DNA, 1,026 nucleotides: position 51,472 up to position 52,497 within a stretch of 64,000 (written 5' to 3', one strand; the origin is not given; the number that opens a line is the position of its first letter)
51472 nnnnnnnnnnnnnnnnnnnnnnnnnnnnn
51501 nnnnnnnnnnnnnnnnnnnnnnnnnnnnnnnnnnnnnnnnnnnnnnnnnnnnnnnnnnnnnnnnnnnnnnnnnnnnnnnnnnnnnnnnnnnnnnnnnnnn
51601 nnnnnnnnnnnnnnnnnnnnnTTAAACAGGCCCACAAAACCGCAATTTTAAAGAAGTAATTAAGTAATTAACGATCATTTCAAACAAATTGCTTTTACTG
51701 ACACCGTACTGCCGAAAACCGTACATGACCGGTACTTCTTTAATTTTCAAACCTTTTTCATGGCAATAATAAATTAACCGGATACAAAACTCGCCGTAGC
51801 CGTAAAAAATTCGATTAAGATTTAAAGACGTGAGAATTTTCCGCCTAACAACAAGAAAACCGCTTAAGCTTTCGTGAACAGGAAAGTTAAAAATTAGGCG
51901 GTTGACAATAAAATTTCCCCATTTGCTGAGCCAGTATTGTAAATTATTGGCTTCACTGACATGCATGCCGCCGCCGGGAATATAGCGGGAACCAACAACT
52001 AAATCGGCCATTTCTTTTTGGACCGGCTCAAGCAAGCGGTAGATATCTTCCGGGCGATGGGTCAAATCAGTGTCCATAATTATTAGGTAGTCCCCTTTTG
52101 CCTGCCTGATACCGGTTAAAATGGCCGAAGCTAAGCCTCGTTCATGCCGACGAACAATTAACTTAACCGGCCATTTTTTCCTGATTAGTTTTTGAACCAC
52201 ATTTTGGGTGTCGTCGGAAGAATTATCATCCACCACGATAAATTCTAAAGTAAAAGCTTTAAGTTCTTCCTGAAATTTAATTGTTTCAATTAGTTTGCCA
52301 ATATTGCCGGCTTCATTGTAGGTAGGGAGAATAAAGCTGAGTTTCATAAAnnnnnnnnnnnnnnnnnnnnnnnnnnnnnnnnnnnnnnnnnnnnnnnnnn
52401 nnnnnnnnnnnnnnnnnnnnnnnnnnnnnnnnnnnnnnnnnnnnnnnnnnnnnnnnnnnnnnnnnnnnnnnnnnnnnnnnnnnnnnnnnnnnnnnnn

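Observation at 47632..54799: Duplicated ArnB/ArnC/ArnT-like triads: aminotransferase + polyprenyl-P-sugar synthase + dedicated GT-C, twice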

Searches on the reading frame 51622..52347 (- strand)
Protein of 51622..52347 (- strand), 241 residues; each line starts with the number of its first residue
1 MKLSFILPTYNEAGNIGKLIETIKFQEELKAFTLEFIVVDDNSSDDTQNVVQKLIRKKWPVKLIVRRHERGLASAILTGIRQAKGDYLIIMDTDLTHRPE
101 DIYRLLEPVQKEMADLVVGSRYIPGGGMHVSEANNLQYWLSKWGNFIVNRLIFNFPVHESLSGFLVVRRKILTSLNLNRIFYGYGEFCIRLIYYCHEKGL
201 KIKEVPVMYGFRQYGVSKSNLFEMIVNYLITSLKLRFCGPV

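Call 3: search_protein_families(library=pfam, proteins=[window:51622-52347:-], max_evalue=0.01)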
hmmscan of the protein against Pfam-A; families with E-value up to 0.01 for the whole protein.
window:51622-52347:- (241 aa): 4 families
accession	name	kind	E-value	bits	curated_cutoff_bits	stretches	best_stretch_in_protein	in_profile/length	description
PF00535.33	Glycos_transf_2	-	1e-34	120.4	23.3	1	4-172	1-164/168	Glycosyl transferase family 2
PF13641.12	Glyco_tranf_2_3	-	7.7e-07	29.8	27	1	3-166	3-158/230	Glycosyltransferase like family 2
PF10111.15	Glyco_tranf_2_2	-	4.7e-05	23.4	27.3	1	5-106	2-103/276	Glycosyltransferase like family 2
PF13506.12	Glyco_transf_21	-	0.0014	18.6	21.7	1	75-123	21-69/174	Glycosyl transferase family 21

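Call 10: search_protein_families(library=ncbifam, proteins=[window:51622-52347:-], max_evalue=0.01)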
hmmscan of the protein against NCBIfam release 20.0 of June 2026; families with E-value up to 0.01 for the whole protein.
window:51622-52347:- (241 aa): 26 families (the best 25 are shown)
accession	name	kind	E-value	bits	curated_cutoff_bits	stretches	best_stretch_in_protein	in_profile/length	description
TIGR04182.1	glyco_TIGR04182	equivalog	3e-21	76.1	325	1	5-215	4-196/293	S-layer glycoprotein N-glycosyltransferase AglJ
NF047588.1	GlcsyltransPgfSStrep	equivalog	1.7e-18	66.9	500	1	1-230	1-215/308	glycosyltransferase PgfS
NF007986.1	PRK10714.1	equivalog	5.8e-16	58.4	529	1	2-225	7-216/316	undecaprenyl-phosphate 4-deoxy-4-formamido-L-arabinose transferase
NF038302.1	EPS_HpsE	equivalog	1.4e-14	53.8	300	1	2-100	2-102/307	hormogonium polysaccharide biosynthesis glycosyltransferase HpsE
NF041875.1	EPS_EpsD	equivalog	3.2e-14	53.1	370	1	3-120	1-115/325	exopolysaccharide biosynthesis glycosyltransferase EpsD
TIGR03937.1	PgaC_IcaA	equivalog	3.2e-14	52.7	422.3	1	2-109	46-150/407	poly-beta-1,6-N-acetyl-D-glucosamine synthase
NF058614.1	PPMAGASynPpgS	equivalog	1.2e-12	47.8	370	1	5-229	4-216/226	polyprenyl-phospho-N-acetylgalactosaminyl synthase PpgS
NF007482.0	PRK10073.1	equivalog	8.5e-12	44.7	423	1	2-116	7-117/334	glycosyltransferase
NF047683.1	TeichurnBiosyTuaG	equivalog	1.2e-11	44.8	400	1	3-113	8-115/252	teichuronic acid biosynthesis protein TuaG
TIGR04283.1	glyco_like_mftF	equivalog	6.2e-11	42.3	182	1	3-106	1-93/221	TIGR04283 family arsenosugar biosynthesis glycosyltransferase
NF050050.1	ProtGlycPglI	equivalog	7.4e-11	42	500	1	2-113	3-112/306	GalNAc(5)-diNAcBac-PP-undecaprenol beta-1,3-glucosyltransferase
NF010496.0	PRK13915.1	equivalog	2.2e-10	40.1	262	1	2-111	32-145/307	glucosyl-3-phosphoglycerate synthase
TIGR03469.1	HpnB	hypoth_equivalog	5.6e-09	35.5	379.25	1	4-117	47-168/386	hopene-associated glycosyltransferase HpnB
TIGR03965.1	mycofact_glyco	equivalog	7e-08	31.8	280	1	4-112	77-182/467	mycofactocin biosynthesis glycosyltransferase MftF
NF053739.1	GlytfEpsEBac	equivalog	1.8e-07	30.4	450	1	2-168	2-171/265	glycosyltransferase EpsE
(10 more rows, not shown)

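Call 11: search_solved_structures(query=window:51622-52347:-, max_evalue=0.001)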
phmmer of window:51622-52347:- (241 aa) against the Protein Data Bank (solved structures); distinct sequences matched with E-value up to 0.001: 25.
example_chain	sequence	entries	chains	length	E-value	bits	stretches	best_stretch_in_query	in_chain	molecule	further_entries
5mlz_A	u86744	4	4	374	2.7e-32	115.2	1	1-220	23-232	Dolichol monophosphate mannose synthase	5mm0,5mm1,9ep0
2z87_A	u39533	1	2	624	7.7e-13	51.5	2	4-116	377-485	Chondroitin synthase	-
2z86_A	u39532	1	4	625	7.7e-13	51.5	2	4-116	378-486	Chondroitin synthase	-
9hwj_A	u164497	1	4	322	5.8e-11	45.4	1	2-154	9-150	Undecaprenyl-phosphate 4-deoxy-4-formamido-L-arabinose transferase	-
9bhc_C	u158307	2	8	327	3.3e-10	42.9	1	2-110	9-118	Undecaprenyl-phosphate 4-deoxy-4-formamido-L-arabinose transferase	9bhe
8vxh_A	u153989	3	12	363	4.6e-10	42.4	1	2-110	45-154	Undecaprenyl-phosphate 4-deoxy-4-formamido-L-arabinose transferase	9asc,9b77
6h1j_A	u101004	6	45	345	3.5e-09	39.5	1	2-134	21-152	Probable ss-1,3-N-acetylglucosaminyltransferase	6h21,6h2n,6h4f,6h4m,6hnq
5tz8_A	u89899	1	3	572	9.8e-09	38.1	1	1-101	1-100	Glycosyl transferase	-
6yv7_B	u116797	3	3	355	6.5e-08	35.4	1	3-118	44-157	Glycosyl transferase, family 2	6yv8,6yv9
6yv7_A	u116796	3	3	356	6.5e-08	35.4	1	3-118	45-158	Glycosyl transferase, family 2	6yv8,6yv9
5ekp_C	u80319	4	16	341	1.4e-07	34.3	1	2-126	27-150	Uncharacterized glycosyltransferase sll0501 | Glycosyltransferase sll0501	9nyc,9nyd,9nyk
5eke_A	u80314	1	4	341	1.4e-07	34.3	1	2-126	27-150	Uncharacterized glycosyltransferase sll0501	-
9nye_A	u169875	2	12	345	1.4e-07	34.3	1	2-126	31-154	Glycosyltransferase sll0501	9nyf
5tze_C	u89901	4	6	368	1.2e-06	31.2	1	1-102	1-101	Glycosyl transferase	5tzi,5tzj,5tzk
8vh7_A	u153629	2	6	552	2.1e-06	30.5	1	4-141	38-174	Heparosan synthase B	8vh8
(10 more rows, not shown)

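Call 76: find_homologous_proteins(query=window:51622-52347:-, max_evalue=1e-10)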
Query window:51622-52347:- (241 aa): 896 proteins with E <= 1e-10 among 1241 candidates; the best 120 are listed.
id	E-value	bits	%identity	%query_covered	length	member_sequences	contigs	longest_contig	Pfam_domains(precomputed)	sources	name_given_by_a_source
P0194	1.7e-158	543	100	100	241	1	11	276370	PF13641.13,PF00535.33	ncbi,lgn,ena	ncbi:MAG: glycosyltransferase [Patescibacteria group bacterium]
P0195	5.5e-142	489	88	100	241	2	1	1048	PF10111.15,PF13641.13,PF00535.33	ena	-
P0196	4.9e-126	437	80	99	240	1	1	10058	PF10111.15,PF13641.13,PF00535.33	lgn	-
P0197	2.0e-124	432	81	98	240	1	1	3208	PF10111.15,PF00535.33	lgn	-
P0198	8.3e-112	390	72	99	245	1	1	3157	PF00535.33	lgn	-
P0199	2.9e-111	389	71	99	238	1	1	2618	PF00535.33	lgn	-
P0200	5.0e-109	381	69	99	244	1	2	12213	PF10111.15,PF00535.33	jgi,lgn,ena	-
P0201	8.8e-109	380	70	98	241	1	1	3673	PF10111.15,PF13641.13,PF00535.33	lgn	-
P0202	1.1e-107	377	67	99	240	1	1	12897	PF10111.15,PF13641.13,PF00535.33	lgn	-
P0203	1.3e-106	373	69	98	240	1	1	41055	PF10111.15,PF13641.13,PF00535.33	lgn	-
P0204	1.0e-104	367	69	99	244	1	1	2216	PF10111.15,PF00535.33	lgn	-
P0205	1.1e-104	367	67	98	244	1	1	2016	PF00535.33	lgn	-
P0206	1.6e-104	366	68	99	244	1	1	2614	PF13641.13,PF00535.33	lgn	-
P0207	1.7e-101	357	65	98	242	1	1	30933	PF10111.15,PF13641.13,PF00535.33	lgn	-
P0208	6.2e-101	355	66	99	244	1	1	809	PF13641.13,PF00535.33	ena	-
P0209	2.4e-100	353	63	100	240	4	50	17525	PF10111.15,PF13641.13,PF00535.33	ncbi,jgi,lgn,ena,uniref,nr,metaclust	ncbi:MAG: hypothetical protein COS76_03525 [Candidatus Portnoybacteria bacterium CG06_land_8_20_14_3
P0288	3.3e-73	264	49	98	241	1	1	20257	PF10111.15,PF00535.33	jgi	-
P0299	1.2e-56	210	48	96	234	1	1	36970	PF00535.33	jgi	jgi:dolichol-phosphate mannosyltransferase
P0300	5.1e-56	208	45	98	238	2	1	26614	PF10111.15,PF13641.13,PF00535.33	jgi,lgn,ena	-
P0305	1.9e-55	206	48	98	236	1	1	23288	PF00535.33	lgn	-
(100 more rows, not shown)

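Call 77: find_encoding_contigs(protein=P0209, flank=7000, max_places=2)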
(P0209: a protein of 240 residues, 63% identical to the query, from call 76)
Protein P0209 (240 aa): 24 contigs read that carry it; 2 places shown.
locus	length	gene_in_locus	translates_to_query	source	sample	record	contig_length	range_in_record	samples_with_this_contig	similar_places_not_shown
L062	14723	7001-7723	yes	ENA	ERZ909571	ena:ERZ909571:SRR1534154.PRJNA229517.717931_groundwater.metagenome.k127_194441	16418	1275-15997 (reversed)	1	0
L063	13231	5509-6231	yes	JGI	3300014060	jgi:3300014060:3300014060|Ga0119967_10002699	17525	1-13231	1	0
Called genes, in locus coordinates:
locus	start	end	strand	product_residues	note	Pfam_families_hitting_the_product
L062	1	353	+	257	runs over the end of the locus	?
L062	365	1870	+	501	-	PF00535:Glycos_transf_2, PF08241:Methyltransf_11 (faint), PF13489:Methyltransf_23, PF08242:Methyltransf_12 (faint)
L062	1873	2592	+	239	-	PF03141:Methyltransf_29 (weak), PF01209:Ubie_methyltran, PF13489:Methyltransf_23, PF07021:MetW, PF13847:Methyltransf_31, PF08241:Methyltransf_11, PF08242:Methyltransf_12, PF13649:Methyltransf_25, +4 more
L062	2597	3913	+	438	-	PF01943:Polysacc_synt, PF13440:Polysacc_synt_3, PF03023:MurJ (weak)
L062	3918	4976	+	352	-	PF00155:Aminotran_1_2, PF00266:Aminotran_5 (weak), PF01041:DegT_DnrJ_EryC1, PF01053:Cys_Met_Meta_PP, PF01212:Beta_elim_lyase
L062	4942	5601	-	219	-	PF01209:Ubie_methyltran, PF02353:CMAS, PF13489:Methyltransf_23, PF05175:MTS, PF13847:Methyltransf_31, PF08241:Methyltransf_11, PF08242:Methyltransf_12, PF13649:Methyltransf_25, +3 more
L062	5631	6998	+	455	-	-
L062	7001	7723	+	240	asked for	PF00535:Glycos_transf_2, PF10111:Glyco_tranf_2_2 (weak), PF13641:Glyco_tranf_2_3 (weak)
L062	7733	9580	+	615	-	PF04464:Glyphos_transf (weak), PF02350:Epimerase_2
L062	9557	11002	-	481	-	-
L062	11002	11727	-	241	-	PF00106:adh_short, PF01370:Epimerase, PF13561:adh_short_C2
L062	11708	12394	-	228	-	PF02348:CTP_transf_3, PF12804:NTP_transf_3 (weak)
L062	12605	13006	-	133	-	PF05168:HEPN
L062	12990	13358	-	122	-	PF01909:NTP_transf_2, PF18765:Polbeta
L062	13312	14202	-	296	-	PF00892:EamA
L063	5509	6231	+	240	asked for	PF00535:Glycos_transf_2, PF10111:Glyco_tranf_2_2 (weak), PF13641:Glyco_tranf_2_3 (weak)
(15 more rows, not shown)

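Call 78: find_encoding_contigs(protein=P0299, flank=7000, max_places=1)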
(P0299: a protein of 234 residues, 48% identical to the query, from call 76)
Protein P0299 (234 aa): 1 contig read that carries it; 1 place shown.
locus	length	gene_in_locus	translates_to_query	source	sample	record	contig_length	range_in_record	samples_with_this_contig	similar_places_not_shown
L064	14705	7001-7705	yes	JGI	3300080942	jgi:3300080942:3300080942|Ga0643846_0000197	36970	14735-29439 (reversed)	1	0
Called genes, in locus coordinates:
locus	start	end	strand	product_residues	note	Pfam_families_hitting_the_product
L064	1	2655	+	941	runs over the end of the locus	PF01590:GAF, PF13185:GAF_2, PF00989:PAS, PF08447:PAS_3, PF08448:PAS_4, PF13426:PAS_9, PF02518:HATPase_c, PF00072:Response_reg, +2 more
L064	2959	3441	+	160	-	PF04008:Adenosine_kin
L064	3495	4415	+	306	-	PF02016:Peptidase_S66, PF17676:Peptidase_S66C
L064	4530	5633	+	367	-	PF00144:Beta-lactamase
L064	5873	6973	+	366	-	PF01041:DegT_DnrJ_EryC1, PF00155:Aminotran_1_2, PF00266:Aminotran_5 (weak)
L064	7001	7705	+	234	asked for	PF00535:Glycos_transf_2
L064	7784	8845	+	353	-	PF01370:Epimerase, PF04321:RmlD_sub_bind (weak), PF16363:GDP_Man_Dehyd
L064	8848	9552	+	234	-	PF00535:Glycos_transf_2, PF13641:Glyco_tranf_2_3 (weak)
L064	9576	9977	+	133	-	-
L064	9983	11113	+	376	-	PF01041:DegT_DnrJ_EryC1, PF00155:Aminotran_1_2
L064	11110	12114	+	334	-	PF03706:LPG_synthase_TM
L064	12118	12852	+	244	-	-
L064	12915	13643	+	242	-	PF00902:TatC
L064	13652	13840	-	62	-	-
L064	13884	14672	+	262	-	PF00142:Fer4_NifH (weak), PF01656:CbiA, PF02374:ArsA_ATPase, PF10609:ParA (faint), PF13614:AAA_31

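Call 80: find_encoding_contigs(protein=P0300, flank=7000, max_places=1)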
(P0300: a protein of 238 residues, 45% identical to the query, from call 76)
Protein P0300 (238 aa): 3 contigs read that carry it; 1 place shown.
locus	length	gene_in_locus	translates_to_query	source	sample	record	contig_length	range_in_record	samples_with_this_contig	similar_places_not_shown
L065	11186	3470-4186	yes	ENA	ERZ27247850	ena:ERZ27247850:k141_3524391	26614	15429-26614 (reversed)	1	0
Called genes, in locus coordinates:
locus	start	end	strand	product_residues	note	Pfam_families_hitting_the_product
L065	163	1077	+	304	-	PF02016:Peptidase_S66, PF17676:Peptidase_S66C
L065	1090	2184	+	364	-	PF00144:Beta-lactamase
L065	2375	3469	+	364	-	PF01041:DegT_DnrJ_EryC1, PF00155:Aminotran_1_2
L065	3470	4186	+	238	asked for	PF00535:Glycos_transf_2, PF10111:Glyco_tranf_2_2 (weak), PF13641:Glyco_tranf_2_3 (weak)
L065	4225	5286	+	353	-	PF01370:Epimerase, PF04321:RmlD_sub_bind (weak), PF16363:GDP_Man_Dehyd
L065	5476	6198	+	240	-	PF00535:Glycos_transf_2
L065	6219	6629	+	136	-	-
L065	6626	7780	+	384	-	PF01041:DegT_DnrJ_EryC1, PF00155:Aminotran_1_2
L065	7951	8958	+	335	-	PF03706:LPG_synthase_TM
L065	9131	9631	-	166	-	PF01558:POR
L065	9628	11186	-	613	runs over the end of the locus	PF01855:POR_N, PF02775:TPP_enzyme_C, PF00037:Fer4 (faint), PF13237:Fer4_10 (faint), PF14697:Fer4_21 (faint)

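Call 81: find_encoding_contigs(protein=P0305, flank=7000, max_places=1)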
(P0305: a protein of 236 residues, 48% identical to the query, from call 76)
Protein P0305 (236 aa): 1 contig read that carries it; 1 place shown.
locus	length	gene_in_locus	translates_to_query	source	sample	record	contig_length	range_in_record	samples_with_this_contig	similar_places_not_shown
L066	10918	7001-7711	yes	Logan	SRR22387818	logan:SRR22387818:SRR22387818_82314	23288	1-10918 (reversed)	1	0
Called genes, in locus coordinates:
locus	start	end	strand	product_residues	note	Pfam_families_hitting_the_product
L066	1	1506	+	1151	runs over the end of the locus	-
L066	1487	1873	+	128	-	-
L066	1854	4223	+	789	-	PF00754:F5_F8_type_C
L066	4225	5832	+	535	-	-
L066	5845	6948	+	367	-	PF01041:DegT_DnrJ_EryC1, PF00155:Aminotran_1_2, PF00266:Aminotran_5 (weak), PF01053:Cys_Met_Meta_PP (weak)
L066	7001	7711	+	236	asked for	PF00535:Glycos_transf_2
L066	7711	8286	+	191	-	PF00583:Acetyltransf_1, PF13508:Acetyltransf_7, PF08445:FR47, PF13673:Acetyltransf_10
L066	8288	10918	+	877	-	?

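Call 82: find_encoding_contigs(protein=P0288, flank=7000, max_places=1)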
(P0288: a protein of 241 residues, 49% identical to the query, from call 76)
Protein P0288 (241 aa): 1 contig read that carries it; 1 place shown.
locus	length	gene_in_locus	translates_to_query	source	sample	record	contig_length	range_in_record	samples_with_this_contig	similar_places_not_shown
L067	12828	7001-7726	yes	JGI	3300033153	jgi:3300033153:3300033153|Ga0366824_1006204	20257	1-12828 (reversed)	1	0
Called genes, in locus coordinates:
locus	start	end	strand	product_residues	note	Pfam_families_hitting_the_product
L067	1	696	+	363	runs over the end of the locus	PF13439:Glyco_transf_4 (weak), PF00534:Glycos_transf_1, PF13692:Glyco_trans_1_4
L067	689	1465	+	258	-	PF13489:Methyltransf_23, PF13847:Methyltransf_31 (weak), PF08241:Methyltransf_11, PF08242:Methyltransf_12, PF13649:Methyltransf_25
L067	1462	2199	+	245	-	PF08003:Methyltransf_9, PF01209:Ubie_methyltran, PF13489:Methyltransf_23, PF05175:MTS, PF06325:PrmA, PF07021:MetW, PF13847:Methyltransf_31, PF08241:Methyltransf_11, +5 more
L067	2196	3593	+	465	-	PF01943:Polysacc_synt, PF13440:Polysacc_synt_3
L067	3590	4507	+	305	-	PF02729:OTCace_N, PF00185:OTCace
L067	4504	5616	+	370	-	PF01041:DegT_DnrJ_EryC1, PF00155:Aminotran_1_2, PF00266:Aminotran_5 (weak), PF01212:Beta_elim_lyase (weak)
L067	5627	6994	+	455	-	-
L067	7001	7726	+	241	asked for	PF00535:Glycos_transf_2, PF10111:Glyco_tranf_2_2 (weak)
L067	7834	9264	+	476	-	PF03062:MBOAT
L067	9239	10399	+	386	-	PF07611:DUF1574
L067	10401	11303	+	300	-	PF00977:His_biosynth, PF01207:Dus (faint), PF03060:NMO (faint)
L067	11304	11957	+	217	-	PF07685:GATase_3 (weak), PF00117:GATase, PF01174:SNO (faint)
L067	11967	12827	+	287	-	?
